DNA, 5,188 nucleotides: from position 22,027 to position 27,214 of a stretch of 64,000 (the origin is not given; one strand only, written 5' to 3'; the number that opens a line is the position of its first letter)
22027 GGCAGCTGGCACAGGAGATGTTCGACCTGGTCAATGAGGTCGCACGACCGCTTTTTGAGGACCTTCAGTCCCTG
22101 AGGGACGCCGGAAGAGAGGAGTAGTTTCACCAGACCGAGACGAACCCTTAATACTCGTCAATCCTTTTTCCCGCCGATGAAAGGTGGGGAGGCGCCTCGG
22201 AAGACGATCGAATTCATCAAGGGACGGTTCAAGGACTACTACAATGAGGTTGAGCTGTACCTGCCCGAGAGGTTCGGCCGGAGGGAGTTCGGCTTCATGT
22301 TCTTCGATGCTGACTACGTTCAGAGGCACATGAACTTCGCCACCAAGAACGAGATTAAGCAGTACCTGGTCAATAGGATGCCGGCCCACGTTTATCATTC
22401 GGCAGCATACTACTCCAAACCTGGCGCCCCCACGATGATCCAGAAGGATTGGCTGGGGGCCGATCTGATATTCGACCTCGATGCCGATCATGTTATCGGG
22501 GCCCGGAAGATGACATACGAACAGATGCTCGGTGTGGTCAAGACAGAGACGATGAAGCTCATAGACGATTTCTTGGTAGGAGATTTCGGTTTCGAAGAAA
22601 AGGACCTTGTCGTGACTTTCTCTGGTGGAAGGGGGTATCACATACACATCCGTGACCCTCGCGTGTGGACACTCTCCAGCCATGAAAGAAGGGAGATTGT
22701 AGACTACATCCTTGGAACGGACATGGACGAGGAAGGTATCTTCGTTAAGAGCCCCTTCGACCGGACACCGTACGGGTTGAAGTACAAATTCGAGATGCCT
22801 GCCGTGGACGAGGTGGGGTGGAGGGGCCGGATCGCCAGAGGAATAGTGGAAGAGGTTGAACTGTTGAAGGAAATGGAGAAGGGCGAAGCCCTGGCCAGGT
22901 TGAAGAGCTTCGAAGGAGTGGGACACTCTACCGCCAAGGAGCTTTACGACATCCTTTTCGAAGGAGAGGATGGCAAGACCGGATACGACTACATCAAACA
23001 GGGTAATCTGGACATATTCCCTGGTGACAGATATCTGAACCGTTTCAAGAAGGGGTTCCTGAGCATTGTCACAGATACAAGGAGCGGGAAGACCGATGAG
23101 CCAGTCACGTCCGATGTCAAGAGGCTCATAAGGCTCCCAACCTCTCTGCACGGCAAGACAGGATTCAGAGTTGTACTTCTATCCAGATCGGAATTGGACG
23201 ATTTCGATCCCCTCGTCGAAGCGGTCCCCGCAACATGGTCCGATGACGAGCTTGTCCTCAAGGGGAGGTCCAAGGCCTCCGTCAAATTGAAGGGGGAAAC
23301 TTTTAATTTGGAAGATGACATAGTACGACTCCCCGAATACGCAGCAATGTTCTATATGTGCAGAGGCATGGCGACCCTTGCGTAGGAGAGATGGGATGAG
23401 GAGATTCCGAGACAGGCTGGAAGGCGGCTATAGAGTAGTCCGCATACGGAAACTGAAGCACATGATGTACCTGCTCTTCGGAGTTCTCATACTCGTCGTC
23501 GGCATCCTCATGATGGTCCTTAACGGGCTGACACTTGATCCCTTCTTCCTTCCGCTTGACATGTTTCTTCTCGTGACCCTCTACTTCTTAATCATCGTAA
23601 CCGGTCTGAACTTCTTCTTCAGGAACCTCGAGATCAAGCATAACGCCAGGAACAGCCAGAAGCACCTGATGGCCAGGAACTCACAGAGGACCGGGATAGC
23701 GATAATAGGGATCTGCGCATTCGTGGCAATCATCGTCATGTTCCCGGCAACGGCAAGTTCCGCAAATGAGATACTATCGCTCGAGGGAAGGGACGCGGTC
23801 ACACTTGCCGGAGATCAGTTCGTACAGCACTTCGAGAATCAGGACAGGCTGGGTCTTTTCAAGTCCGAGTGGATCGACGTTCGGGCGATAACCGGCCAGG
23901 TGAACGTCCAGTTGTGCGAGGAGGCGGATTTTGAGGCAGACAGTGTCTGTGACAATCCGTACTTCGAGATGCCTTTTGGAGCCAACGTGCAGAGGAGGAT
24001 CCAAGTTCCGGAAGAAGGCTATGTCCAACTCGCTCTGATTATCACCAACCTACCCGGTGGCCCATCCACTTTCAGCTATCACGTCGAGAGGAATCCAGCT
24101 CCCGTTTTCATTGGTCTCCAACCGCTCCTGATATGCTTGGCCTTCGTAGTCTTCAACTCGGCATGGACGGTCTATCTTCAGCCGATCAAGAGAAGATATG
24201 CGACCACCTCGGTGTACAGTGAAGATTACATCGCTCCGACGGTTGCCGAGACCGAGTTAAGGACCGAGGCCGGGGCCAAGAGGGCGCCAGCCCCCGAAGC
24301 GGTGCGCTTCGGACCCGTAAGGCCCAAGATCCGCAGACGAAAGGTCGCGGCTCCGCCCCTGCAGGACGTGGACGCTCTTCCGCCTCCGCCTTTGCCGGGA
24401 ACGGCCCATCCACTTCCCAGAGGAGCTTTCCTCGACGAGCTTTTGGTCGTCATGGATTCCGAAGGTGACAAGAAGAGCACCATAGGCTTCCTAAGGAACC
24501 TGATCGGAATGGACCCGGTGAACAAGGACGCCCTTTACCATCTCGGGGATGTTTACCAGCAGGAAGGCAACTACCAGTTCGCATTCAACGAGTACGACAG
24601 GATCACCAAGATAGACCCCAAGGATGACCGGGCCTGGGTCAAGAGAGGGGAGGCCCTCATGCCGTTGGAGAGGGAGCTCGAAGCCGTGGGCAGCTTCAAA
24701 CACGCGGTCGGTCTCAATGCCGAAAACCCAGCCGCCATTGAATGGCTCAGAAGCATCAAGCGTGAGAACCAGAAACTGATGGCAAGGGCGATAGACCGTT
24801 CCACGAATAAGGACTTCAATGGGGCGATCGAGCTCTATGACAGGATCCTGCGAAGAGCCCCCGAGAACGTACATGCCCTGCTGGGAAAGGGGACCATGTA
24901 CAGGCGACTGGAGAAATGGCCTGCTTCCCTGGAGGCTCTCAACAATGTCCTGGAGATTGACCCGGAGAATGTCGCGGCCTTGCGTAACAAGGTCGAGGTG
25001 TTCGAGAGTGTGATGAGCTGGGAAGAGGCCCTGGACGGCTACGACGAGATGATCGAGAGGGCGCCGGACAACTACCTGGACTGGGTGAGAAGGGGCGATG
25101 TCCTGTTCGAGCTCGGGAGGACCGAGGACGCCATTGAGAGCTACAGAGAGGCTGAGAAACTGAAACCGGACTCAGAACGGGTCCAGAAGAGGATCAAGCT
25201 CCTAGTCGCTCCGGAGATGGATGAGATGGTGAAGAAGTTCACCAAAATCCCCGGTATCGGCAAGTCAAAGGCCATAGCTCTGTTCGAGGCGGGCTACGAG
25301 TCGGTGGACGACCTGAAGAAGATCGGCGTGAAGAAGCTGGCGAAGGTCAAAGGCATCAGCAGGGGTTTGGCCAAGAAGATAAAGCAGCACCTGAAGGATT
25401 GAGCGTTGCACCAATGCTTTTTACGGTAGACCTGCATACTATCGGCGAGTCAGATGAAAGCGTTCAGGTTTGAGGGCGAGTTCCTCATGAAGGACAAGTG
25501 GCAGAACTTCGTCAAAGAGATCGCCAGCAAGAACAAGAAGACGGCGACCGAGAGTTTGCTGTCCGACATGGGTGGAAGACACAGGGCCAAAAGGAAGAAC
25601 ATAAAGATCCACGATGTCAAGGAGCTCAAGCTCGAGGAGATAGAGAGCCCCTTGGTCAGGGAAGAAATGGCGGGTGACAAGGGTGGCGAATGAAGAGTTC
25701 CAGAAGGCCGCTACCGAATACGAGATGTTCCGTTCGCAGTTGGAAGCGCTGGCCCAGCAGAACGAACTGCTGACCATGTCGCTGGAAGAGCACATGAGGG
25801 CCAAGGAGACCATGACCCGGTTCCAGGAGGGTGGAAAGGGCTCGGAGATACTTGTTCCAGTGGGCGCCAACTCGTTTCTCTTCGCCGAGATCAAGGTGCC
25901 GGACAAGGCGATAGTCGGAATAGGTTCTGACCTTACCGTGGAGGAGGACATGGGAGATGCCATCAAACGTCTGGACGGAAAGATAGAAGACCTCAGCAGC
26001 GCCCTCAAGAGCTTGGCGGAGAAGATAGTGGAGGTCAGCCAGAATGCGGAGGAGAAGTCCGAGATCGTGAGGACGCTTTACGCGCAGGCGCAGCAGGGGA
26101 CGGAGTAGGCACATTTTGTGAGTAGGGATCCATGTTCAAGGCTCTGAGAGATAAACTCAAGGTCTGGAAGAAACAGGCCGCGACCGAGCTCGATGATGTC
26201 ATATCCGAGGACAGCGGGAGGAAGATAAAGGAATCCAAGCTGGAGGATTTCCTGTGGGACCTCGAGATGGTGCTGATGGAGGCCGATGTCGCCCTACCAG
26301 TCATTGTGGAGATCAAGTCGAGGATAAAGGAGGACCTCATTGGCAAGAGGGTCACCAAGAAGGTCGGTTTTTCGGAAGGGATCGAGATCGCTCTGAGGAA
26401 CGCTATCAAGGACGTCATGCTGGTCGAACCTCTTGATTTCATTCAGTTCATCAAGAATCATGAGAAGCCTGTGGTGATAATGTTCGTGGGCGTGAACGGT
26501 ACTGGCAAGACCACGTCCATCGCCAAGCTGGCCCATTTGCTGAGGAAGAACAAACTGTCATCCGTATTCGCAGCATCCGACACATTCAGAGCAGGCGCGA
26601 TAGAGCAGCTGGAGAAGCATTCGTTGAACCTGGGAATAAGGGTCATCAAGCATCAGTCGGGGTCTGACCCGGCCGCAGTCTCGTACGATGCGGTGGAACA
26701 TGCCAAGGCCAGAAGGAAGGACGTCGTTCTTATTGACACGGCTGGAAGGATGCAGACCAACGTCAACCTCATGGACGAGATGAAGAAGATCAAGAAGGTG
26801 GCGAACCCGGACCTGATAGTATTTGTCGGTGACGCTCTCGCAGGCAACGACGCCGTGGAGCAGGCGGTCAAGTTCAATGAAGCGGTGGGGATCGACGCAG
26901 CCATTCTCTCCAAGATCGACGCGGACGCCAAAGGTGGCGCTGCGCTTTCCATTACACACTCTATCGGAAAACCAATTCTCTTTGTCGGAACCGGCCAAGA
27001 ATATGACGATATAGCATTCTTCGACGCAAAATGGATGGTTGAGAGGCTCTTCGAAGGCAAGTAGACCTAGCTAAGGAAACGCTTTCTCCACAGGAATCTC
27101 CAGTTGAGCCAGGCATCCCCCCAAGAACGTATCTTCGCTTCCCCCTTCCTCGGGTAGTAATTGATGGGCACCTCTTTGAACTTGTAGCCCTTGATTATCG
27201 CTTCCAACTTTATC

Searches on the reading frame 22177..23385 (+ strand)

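Call 12: search_protein_families(library=pfam, proteins=[window:22177-23385:+], max_evalue=0.0001)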
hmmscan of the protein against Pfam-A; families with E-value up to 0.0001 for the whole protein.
window:22177-23385:+ (402 aa): 1 family
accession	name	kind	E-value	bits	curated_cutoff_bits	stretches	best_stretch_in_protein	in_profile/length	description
PF01896.25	DNA_primase_S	-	5.5e-24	85.8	26.8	1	99-333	1-159/163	DNA primase small subunit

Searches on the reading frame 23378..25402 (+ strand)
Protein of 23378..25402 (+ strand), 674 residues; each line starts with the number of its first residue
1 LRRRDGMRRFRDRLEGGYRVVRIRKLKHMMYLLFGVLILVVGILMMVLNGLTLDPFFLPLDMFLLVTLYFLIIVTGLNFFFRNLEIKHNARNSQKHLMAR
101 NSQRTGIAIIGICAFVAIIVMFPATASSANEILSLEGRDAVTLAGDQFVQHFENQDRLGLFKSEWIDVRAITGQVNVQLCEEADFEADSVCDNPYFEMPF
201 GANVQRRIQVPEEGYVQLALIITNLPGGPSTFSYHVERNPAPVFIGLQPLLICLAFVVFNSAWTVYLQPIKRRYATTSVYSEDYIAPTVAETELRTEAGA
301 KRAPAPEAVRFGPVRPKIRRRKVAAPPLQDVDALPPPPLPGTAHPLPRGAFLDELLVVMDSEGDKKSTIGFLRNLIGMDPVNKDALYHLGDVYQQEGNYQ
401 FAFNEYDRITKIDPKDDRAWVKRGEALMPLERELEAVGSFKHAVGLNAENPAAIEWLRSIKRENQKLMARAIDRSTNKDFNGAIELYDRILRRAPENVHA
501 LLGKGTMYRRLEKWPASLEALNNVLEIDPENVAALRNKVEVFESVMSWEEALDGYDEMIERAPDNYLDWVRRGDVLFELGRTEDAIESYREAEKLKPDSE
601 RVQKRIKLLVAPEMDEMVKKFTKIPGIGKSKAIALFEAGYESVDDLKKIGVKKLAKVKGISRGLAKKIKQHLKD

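Call 12: search_protein_families(library=pfam, proteins=[window:23378-25402:+], max_evalue=0.0001)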
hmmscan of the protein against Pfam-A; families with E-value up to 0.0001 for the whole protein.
window:23378-25402:+ (674 aa): 18 families
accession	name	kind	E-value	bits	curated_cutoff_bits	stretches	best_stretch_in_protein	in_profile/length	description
PF07719.23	TPR_2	-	5.7e-22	76.4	27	1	569-598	4-33/34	Tetratricopeptide repeat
PF00515.34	TPR_1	-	1.1e-21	76.1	27.8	1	569-598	4-33/34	Tetratricopeptide repeat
PF13432.12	TPR_16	-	3e-20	72.8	32.7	2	469-531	2-64/65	Tetratricopeptide repeat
PF13414.12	TPR_11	-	7.6e-20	70.8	26.8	1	573-600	1-28/42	TPR repeat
PF14559.12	TPR_19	-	1.3e-16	61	25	1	477-537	4-66/68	Tetratricopeptide repeat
PF13428.12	TPR_14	-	1.5e-16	59.7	23.5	0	569-604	4-39/44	Tetratricopeptide repeat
PF13181.12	TPR_8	-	8.2e-16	57.2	25.7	0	569-598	4-33/34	Tetratricopeptide repeat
PF13371.12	TPR_9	-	1.2e-14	54.5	35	0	476-534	7-65/73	Tetratricopeptide repeat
PF23914.1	TPR_CcmH_CycH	-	7.1e-14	52.4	42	0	413-531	46-154/158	Cytochrome c-type biogenesis protein H TPR domain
PF13431.12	TPR_17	-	8.3e-14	51.1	24.4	0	555-587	2-34/34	Tetratricopeptide repeat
PF14520.12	HHH_5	-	3.7e-13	50.2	27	1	620-674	3-57/57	Helix-hairpin-helix domain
PF13174.12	TPR_6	-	9.1e-10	39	26.3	0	384-415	1-32/33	Tetratricopeptide repeat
PF13424.12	TPR_12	-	1.3e-09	38.6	30.1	0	478-529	17-76/77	Tetratricopeptide repeat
PF13176.12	TPR_7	-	9.8e-06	25.7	27.9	0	385-408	1-24/36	Tetratricopeptide repeat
PF10391.15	DNA_pol_lambd_f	-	1.5e-05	25.1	29.8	1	619-655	1-37/51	Fingers domain of DNA polymerase lambda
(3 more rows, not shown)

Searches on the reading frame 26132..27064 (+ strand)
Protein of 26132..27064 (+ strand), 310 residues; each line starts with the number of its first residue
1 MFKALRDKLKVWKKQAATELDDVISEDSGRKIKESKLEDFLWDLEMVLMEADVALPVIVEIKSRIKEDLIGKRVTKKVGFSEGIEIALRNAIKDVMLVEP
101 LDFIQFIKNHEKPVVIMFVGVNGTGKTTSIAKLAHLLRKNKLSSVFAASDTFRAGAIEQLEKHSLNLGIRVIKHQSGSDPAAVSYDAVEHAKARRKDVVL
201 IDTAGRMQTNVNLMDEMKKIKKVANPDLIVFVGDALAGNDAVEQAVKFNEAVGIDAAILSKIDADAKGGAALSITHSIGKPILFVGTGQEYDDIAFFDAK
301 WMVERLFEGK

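Call 12: search_protein_families(library=pfam, proteins=[window:26132-27064:+], max_evalue=0.0001)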
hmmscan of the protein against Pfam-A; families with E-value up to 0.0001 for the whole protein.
window:26132-27064:+ (310 aa): 6 families
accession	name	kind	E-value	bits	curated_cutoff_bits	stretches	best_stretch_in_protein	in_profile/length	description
PF00448.28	SRP54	-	3.7e-76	255.6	22.7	1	113-307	1-195/196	SRP54-type protein, GTPase domain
PF02881.24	SRP54_N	-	7e-10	39.4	22.4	1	20-77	5-64/75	SRP54-type protein, helical bundle domain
PF13604.12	AAA_30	-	6.8e-07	29.7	27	1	114-235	19-125/191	AAA domain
PF19993.5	DO-GTPase2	-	4.1e-06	27.1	27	1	115-234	2-128/226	Double-GTPase 2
PF13245.12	AAA_19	-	4.6e-06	27.3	25.1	1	114-235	12-126/134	AAA domain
PF13207.12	AAA_17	-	3.8e-05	24.4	27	1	119-232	1-108/136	AAA domain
